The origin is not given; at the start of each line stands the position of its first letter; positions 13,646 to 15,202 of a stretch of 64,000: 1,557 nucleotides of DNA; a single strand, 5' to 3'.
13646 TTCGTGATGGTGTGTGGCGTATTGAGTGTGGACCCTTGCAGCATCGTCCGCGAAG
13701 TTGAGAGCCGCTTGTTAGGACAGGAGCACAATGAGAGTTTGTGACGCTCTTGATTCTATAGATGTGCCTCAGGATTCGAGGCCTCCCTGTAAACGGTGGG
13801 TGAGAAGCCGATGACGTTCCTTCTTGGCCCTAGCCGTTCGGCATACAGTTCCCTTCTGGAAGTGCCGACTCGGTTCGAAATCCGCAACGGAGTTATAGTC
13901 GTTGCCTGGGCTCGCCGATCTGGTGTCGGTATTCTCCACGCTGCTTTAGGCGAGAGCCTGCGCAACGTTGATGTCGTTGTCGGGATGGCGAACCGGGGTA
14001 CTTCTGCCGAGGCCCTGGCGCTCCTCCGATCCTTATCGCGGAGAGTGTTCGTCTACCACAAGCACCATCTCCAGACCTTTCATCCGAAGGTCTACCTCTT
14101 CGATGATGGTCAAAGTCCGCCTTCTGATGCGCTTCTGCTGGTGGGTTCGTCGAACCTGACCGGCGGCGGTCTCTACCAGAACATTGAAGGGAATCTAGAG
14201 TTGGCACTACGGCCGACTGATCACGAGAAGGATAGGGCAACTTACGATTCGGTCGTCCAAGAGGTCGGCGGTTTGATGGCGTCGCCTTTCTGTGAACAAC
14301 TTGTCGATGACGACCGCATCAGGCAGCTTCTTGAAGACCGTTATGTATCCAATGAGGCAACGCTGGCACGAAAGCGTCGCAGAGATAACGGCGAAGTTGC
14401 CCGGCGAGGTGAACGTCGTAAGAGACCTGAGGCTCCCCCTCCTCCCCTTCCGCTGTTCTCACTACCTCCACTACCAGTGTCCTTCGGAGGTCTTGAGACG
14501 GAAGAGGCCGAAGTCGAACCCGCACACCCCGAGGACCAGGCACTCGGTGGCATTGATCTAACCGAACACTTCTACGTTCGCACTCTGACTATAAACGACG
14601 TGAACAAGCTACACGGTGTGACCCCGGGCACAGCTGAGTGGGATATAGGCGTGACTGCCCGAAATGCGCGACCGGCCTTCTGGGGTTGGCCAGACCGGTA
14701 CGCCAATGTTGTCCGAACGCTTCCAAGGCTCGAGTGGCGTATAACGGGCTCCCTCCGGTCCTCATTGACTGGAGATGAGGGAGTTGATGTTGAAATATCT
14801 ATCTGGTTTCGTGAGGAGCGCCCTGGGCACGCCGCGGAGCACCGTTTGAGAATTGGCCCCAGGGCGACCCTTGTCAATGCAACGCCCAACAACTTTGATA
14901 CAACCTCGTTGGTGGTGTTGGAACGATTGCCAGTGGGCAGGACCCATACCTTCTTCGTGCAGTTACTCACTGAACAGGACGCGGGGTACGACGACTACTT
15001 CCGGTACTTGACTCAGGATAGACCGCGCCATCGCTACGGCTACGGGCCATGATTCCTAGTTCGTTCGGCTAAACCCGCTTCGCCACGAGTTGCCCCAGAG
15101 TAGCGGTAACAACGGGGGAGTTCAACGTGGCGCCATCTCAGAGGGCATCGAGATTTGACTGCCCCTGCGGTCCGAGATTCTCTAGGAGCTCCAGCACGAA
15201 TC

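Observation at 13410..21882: BfiI-like type IIS R-M system apparently split by a Gabija system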

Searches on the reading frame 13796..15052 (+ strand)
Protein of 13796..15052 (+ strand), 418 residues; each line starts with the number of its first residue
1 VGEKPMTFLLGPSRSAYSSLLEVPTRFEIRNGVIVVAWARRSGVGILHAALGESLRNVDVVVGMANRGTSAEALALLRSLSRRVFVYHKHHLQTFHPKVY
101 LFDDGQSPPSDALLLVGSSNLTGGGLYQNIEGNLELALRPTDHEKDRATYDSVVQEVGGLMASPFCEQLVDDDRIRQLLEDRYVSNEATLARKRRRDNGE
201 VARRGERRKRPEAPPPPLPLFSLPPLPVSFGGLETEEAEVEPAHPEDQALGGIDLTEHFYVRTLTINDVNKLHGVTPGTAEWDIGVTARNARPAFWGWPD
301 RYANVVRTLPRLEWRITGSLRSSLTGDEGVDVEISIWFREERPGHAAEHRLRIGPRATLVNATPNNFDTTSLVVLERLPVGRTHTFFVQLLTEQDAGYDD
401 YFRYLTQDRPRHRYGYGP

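Call 3: search_protein_families(library=pfam, proteins=[window:13796-15052:+], max_evalue=0.01)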
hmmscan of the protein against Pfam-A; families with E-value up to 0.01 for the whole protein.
window:13796-15052:+ (418 aa): 2 families
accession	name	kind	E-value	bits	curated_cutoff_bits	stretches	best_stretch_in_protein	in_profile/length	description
PF13091.12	PLDc_2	-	3.4e-06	27.4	27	1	72-136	56-115/132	PLD-like domain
PF09565.16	RE_NgoFVII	-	0.0034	17.2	23.8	1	53-129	42-124/162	NgoFVII restriction endonuclease N-terminal PLD domain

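Call 4: search_protein_families(library=padloc, proteins=[window:13796-15052:+], max_evalue=0.01)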
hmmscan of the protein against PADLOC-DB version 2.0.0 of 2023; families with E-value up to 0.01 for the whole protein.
window:13796-15052:+ (418 aa): 3 families
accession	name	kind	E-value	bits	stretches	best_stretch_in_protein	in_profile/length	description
PDLC03829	ZacB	-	2e-05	21.7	1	92-169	294-361/586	-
PDLC02614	DrmC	-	0.0034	15.2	1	47-131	53-130/153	DrmC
PDLC02707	PbeA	-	0.0037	13.9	1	85-131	126-170/672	PbeA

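Call 5: search_protein_families(library=ncbifam, proteins=[window:13796-15052:+], max_evalue=0.01)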
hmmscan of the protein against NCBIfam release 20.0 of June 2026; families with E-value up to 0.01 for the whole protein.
window:13796-15052:+ (418 aa): 0 families

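Call 6: search_solved_structures(query=window:13796-15052:+, max_evalue=10, show_alignments=3)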
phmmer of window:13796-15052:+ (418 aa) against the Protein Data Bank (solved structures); distinct sequences matched with E-value up to 10: 2.
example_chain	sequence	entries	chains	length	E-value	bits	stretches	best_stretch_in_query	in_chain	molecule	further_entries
4rlc_A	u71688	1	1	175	1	11.1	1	86-162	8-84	Outer membrane porin F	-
2c1l_A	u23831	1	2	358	1.1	11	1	76-137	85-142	RESTRICTION ENDONUCLEASE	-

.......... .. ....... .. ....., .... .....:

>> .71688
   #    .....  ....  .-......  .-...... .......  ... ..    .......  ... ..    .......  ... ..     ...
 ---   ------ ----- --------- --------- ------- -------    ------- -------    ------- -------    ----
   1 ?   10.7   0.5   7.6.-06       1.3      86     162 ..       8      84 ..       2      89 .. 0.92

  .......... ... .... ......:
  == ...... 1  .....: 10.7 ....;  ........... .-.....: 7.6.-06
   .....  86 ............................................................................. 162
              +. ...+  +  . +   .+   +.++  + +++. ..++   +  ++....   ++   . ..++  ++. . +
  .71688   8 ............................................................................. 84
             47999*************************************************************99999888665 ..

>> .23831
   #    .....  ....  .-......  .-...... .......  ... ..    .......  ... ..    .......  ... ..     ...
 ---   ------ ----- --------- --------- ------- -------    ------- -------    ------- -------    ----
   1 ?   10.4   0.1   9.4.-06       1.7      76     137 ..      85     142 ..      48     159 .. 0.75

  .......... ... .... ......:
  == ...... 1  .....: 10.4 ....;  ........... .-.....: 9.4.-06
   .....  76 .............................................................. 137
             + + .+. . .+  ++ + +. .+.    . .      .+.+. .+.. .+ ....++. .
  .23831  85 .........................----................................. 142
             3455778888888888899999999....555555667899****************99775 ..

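Call 8: find_homologous_proteins(query=window:13796-15052:+, max_evalue=0.001)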
Query window:13796-15052:+ (418 aa): 190 proteins with E <= 0.001 among 8000 candidates; the best 120 are listed.
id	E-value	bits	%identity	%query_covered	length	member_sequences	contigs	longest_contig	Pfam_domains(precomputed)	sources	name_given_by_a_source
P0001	1.2e-279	945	100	99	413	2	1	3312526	PF13091.13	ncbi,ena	-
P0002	1.1e-252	856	90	99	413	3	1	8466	-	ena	-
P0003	6.0e-249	844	89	99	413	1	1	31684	PF13091.13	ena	-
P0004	3.1e-246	835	88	99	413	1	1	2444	PF13091.13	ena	-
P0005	3.2e-242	822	87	99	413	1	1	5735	PF13091.13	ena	-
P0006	8.1e-238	807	85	99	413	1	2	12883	-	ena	-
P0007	3.5e-236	802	84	99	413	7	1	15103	PF13091.13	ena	-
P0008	2.2e-233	793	84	99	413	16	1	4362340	PF13091.13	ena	-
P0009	2.2e-233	793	83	100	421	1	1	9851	PF13091.13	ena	-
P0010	1.8e-232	789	82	99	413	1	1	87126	PF13091.13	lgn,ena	-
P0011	9.7e-229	777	82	99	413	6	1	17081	PF13091.13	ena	-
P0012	5.4e-228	775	82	99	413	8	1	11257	PF13091.13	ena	-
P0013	1.4e-226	770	81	99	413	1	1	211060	PF13091.13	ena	-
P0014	5.8e-217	738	81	94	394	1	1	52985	PF13091.13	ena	-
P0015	1.5e-216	737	79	99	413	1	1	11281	PF13091.13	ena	-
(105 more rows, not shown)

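Call 11: find_related_loci(query=A1, collection=genome_contigs, flank=10000)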
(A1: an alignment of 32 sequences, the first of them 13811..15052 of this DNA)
Query A1 (413 aa) in genome_contigs; peptide patterns used: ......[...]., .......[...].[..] (x = any residue, [..] = any of these).
112 stretches matched a pattern; 51 encode a relative of the query (tblastn E <= 1e-3); 50 distinct loci.
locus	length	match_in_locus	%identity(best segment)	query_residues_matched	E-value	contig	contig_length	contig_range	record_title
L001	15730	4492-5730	85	1-413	0e+0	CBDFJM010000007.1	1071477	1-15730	MAG: Dehalococcoidia bacterium isolate e3381621-976b-4bb2-ab20-043f7ff68e99 genome assembly, contig: contig_7, whole gen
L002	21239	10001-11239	84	1-413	0e+0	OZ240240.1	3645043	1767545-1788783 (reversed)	MAG: Dehalococcoidia bacterium isolate 9fa25b9b-25de-44f7-936b-2c4815794ad0 genome assembly, chromosome: 1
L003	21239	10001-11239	76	1-413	0e+0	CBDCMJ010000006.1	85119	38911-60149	MAG: Dehalococcoidia bacterium isolate ff215481-6181-4eb5-bab1-de6adcd508a5 genome assembly, contig: contig_6, whole gen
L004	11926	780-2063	44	1-413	3e-106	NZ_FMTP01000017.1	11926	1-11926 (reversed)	Ancylobacter rudongensis strain CGMCC 1.1761, whole genome shotgun sequence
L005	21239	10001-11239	53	1-413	1e-121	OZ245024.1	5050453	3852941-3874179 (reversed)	MAG: Candidatus Multivoradales bacterium isolate 4699c579-e532-4021-9292-de0a908f67bd genome assembly, chromosome: 1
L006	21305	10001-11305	42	1-413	3e-97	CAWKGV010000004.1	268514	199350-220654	MAG: uncultured proteobacterium isolate MFD09603.bin.1.255 genome assembly, contig: contig_22473, whole genome shotgun s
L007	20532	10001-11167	43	29-413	6e-93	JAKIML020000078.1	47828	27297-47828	MAG: Bacillota bacterium isolate FC6 NODE_202_length_47828_cov_11.076864, whole genome shotgun sequence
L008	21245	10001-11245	43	1-411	3e-105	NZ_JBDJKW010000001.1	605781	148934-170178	Bosea sp. TWI1241 contig00001, whole genome shotgun sequence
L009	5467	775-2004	42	3-413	1e-85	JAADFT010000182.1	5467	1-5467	MAG: Calditrichota bacterium isolate M_MaxBin.061 contig-127_26279, whole genome shotgun sequence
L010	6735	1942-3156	39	4-413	1e-81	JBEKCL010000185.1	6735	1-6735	MAG: Dehalococcoidia bacterium isolate SPRUCE 159 SPRUCE_159_185, whole genome shotgun sequence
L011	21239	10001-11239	39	1-413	3e-80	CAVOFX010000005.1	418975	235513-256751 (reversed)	MAG: uncultured Microthrixaceae bacterium isolate MFD09964.bin.1.60 genome assembly, contig: contig_22003, whole genome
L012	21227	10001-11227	43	5-413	3e-79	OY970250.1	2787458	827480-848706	MAG: uncultured Actinomycetes bacterium isolate MFD04944.bin.c.3 genome assembly, chromosome: 1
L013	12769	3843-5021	38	1-413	8e-65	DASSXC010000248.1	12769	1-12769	MAG TPA_asm: Solirubrobacterales bacterium isolate SMAG_U640 k141_350477, whole genome shotgun sequence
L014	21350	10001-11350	33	3-411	1e-60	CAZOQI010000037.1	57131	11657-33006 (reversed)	MAG TPA_asm: uncultured Solirubrobacteraceae bacterium isolate binchicken_co279_74 genome assembly, contig: k141_2242389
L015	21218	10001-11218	42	3-413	9e-90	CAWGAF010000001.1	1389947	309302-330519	MAG: uncultured Chloroflexia bacterium isolate MFD04408.bin.2.19 genome assembly, contig: contig_17373, whole genome sho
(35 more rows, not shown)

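Call 17: find_encoding_contigs(protein=P0003, flank=10000, max_places=3)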
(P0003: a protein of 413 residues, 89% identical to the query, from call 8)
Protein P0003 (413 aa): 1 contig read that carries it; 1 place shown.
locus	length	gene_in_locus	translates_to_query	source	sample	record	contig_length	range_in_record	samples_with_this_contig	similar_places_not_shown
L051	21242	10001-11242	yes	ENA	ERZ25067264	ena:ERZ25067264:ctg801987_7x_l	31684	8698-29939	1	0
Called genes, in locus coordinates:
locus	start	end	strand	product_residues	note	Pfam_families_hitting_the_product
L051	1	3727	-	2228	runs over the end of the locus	PF23197:IG_AIR9 (faint), PF16709:SCAB-Ig (faint), PF00082:Peptidase_S8, PF01483:P_proprotein, PF25833:Fn3_SaeA_3rd (faint), PF00041:fn3, PF01108:Tissue_fac (faint), PF00041:fn3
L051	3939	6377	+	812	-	PF01590:GAF, PF13185:GAF_2, PF13581:HATPase_c_2 (faint), PF00989:PAS, PF00512:HisKA, PF02518:HATPase_c, PF00072:Response_reg, PF00486:Trans_reg_C, +1 more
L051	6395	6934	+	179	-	-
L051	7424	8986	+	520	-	PF17900:Peptidase_M1_N, PF01433:Peptidase_M1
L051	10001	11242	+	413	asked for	PF13091:PLDc_2 (weak)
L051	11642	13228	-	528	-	PF01555:N6_N4_Mtase (weak), PF01170:UPF0020 (weak)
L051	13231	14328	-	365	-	PF01555:N6_N4_Mtase, PF01170:UPF0020 (faint)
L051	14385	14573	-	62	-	-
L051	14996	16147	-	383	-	-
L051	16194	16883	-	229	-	-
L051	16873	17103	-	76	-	-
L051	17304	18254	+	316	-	PF05598:DUF772, PF01609:DDE_Tnp_1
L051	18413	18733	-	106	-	-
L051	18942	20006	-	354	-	-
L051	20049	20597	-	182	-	-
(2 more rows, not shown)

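Call 18: find_encoding_contigs(protein=P0002, flank=10000, max_places=3)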
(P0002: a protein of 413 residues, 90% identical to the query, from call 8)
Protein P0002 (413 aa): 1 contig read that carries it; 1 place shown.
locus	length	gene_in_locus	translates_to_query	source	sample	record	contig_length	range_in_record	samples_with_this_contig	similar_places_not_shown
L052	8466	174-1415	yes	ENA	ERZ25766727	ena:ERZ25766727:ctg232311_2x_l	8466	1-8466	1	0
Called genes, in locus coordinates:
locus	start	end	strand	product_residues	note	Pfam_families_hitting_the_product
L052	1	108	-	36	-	?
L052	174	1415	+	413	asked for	-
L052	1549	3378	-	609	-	PF00580:UvrD-helicase, PF13245:AAA_19, PF13361:UvrD_C, PF13538:UvrD_C_2 (weak)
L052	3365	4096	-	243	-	PF20469:OLD-like_TOPRIM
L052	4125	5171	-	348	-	PF11398:DUF2813 (weak), PF13175:AAA_15, PF13304:AAA_21, PF13175:AAA_15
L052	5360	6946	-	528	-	PF01555:N6_N4_Mtase (weak), PF01170:UPF0020 (weak)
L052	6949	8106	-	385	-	PF01555:N6_N4_Mtase, PF01170:UPF0020 (faint)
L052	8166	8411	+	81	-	-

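Call 19: find_encoding_contigs(protein=P0001, flank=10000, max_places=3)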
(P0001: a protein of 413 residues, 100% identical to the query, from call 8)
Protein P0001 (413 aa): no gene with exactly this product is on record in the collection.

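Call 21: predict_structure(alignment_id=A1)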
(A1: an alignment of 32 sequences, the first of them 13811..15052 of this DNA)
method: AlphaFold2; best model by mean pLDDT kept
length: 413 residues; sequences in the alignment: 32
mean_pLDDT: 84.0   pTM: 0.56
mean pLDDT of the five models: 84.0, 83.8, 83.5, 82.7, 81.9
residues with pLDDT >= 90: 228; 70-90: 119; 50-70: 27; < 50: 39
segments of 3 or more residues with pLDDT < 50: 195-203, 227-251, 410-413
pLDDT, mean of each block of 10 residues (from residue 1): 92 96 98 96 97 94 91 98 86 96 97 93 94 98 98 97 96 91 76 45 61 87 63 28 31 79 91 84 73 88 85 94 92 83 89 95 93 83 94 82 55 42
secondary structure, 60 per line:
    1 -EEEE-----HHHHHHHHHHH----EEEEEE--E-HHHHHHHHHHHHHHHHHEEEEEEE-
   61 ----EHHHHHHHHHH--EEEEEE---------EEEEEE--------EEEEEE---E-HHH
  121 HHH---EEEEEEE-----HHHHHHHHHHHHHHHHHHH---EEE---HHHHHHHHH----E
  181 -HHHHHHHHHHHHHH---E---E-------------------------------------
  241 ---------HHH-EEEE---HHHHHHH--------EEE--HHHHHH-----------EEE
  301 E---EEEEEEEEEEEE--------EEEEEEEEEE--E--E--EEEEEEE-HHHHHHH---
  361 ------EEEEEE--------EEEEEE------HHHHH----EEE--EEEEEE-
elements in order: E2-5 H11-21 E26-31 H36-52 E53-59 H66-75 E78-83 E93-98 E107-112 H118-123 E127-133 H139-157 E161-163 H167-175 H182-195 E254-257 H261-267 E276-278 H281-286 E298-301 E305-316 E325-334 E343-349 H351-357 E367-372 E381-386 H393-397 E402-404 E407-412

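Call 25: find_encoding_contigs(protein=P0012, flank=10000, max_places=2)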
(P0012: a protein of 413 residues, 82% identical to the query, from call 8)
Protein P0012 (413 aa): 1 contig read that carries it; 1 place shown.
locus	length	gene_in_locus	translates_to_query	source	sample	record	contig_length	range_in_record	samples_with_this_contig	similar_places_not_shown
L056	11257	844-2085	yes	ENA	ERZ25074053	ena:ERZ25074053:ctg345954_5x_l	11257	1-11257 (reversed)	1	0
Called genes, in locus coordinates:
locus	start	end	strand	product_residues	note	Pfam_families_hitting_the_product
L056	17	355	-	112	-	-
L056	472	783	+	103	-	PF13560:HTH_31, PF01381:HTH_3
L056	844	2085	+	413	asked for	PF13091:PLDc_2 (weak)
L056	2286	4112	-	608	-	PF00580:UvrD-helicase, PF13245:AAA_19, PF13361:UvrD_C, PF13538:UvrD_C_2 (weak)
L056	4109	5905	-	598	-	PF11398:DUF2813 (weak), PF13175:AAA_15, PF13304:AAA_21, PF20469:OLD-like_TOPRIM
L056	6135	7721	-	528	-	PF01555:N6_N4_Mtase (weak), PF01170:UPF0020 (weak)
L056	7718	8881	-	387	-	PF01555:N6_N4_Mtase (weak)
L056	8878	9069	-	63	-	PF10723:RepB-RCR_reg (weak)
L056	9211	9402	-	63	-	-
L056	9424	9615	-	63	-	-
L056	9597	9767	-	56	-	-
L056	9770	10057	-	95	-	-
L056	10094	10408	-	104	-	-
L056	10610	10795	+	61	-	-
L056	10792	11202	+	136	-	-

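Call 26: find_encoding_contigs(protein=P0007, flank=10000, max_places=2)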
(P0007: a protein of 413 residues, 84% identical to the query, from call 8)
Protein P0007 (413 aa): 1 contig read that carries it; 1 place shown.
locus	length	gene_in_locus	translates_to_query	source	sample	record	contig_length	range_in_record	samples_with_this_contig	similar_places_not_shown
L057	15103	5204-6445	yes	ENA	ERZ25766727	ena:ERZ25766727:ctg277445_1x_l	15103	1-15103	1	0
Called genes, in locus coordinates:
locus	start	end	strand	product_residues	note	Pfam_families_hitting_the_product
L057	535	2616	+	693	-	PF00271:Helicase_C, PF21280:Helicase_dom4_arc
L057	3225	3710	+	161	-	PF00486:Trans_reg_C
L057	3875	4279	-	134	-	-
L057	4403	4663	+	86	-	-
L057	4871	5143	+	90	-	PF13560:HTH_31, PF01381:HTH_3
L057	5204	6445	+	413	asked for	PF13091:PLDc_2 (weak)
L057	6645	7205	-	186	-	PF13361:UvrD_C, PF13538:UvrD_C_2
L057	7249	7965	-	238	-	PF00580:UvrD-helicase, PF13245:AAA_19 (weak)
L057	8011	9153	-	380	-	PF13304:AAA_21, PF13175:AAA_15, PF20469:OLD-like_TOPRIM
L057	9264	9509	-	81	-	PF11398:DUF2813 (weak), PF13175:AAA_15 (weak), PF13304:AAA_21 (weak)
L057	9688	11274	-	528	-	PF01555:N6_N4_Mtase (weak), PF01170:UPF0020 (weak)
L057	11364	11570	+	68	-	-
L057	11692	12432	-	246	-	PF01555:N6_N4_Mtase (weak)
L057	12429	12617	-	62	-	-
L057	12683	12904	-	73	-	-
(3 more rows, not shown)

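Call 27: find_encoding_contigs(protein=P0009, flank=10000, max_places=2)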
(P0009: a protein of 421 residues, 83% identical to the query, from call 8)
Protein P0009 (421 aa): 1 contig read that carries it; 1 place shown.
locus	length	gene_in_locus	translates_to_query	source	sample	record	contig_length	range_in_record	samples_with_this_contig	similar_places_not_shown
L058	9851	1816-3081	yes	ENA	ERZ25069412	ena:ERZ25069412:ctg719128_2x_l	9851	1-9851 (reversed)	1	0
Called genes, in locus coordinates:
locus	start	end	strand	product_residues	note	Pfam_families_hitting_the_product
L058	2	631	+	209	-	?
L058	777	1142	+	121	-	PF13020:NOV_C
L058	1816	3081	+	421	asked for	PF13091:PLDc_2 (faint)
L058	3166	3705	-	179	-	PF13361:UvrD_C, PF13538:UvrD_C_2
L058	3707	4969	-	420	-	PF00580:UvrD-helicase, PF13245:AAA_19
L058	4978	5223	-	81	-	-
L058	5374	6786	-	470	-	PF11398:DUF2813 (weak), PF13175:AAA_15, PF13304:AAA_21, PF20469:OLD-like_TOPRIM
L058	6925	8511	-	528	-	PF01555:N6_N4_Mtase (weak), PF01170:UPF0020 (weak)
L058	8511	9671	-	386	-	PF01555:N6_N4_Mtase, PF01170:UPF0020 (faint)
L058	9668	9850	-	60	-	?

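Call 28: fold_search(model_id=the predicted structure, library=pdb)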
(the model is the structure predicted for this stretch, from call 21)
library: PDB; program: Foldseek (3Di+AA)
matches with E <= 10: 542; with E <= 0.001: 11
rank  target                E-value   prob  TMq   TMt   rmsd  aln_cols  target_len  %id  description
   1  2c1l_A                1.9e-12  1.00  0.30  0.34  14.4       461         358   14  Structure of the BfiI restriction endonuclease (released 2005-10-07)
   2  7clg_B                5.3e-08  1.00  0.35  0.18   2.8       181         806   21  Crystal structure of the ATP-dependent restriction endonuclease SauUSI (released 2021-01-20)
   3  7clg_A                2.6e-07  1.00  0.29  0.15   4.0       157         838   22  Crystal structure of the ATP-dependent restriction endonuclease SauUSI (released 2021-01-20)
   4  4rct_A                5.9e-07  1.00  0.26  0.30  16.2       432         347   12  Crystal structure of R-protein of NgoAVII restriction endonuclease (released 2014-12-24)
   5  9uuh_A                2.9e-05  1.00  0.29  0.20   4.3       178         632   19  binary complex of ATP-bound polyphosphate kinase 1 (PPK1) (released 2026-03-04)
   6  7e0m_B                4.9e-05  1.00  0.30  0.32   4.2       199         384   16  Crystal structure of phospholipase D (released 2021-12-22)
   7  1xdo_A                9.2e-05  1.00  0.23  0.14   4.8       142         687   17  Crystal Structure of Escherichia coli Polyphosphate Kinase (released 2005-06-21)
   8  7e0m_A                1.2e-04  1.00  0.30  0.32   4.4       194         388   16  Crystal structure of phospholipase D (released 2021-12-22)
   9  9urj_A                2.2e-04  1.00  0.28  0.19  11.1       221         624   16  binary complex of polyP-bound polyphosphate kinase 1 (PPK1) (released 2026-03-04)
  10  3zi5_A                2.5e-04  1.00  0.29  0.63   4.2       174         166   12  Crystal STRUCTURE OF RESTRICTION ENDONUCLEASE BFII C-TERMINAL RECOGNITION DOMAIN IN COMPLEX WITH COGNATE DNA (released 2014-01-15)
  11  9uri_A                2.5e-04  1.00  0.28  0.20   4.6       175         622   16  apo form of polyphosphate kinase 1 (PPK1) (released 2026-03-04)
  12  4gel_A                1.4e-03  1.00  0.25  0.50   4.1       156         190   17  Crystal structure of Zucchini (released 2012-10-17)
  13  6ehi_D                1.7e-03  1.00  0.24  0.55   5.0       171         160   16  NucT from Helicobacter pylori (released 2018-01-17)
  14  6ehi_B                1.9e-03  1.00  0.27  0.60   4.8       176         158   14  NucT from Helicobacter pylori (released 2018-01-17)
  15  2o8r_A                2.1e-03  1.00  0.27  0.18   9.7       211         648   16  Crystal Structure of Polyphosphate Kinase from Porphyromonas Gingivalis (released 2006-12-19)
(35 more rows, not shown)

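Call 56: search_protein_families(library=phrogs, proteins=[window:13811-15052:+], max_evalue=0.001)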
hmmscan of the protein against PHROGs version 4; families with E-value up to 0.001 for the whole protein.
window:13811-15052:+ (413 aa): 0 families
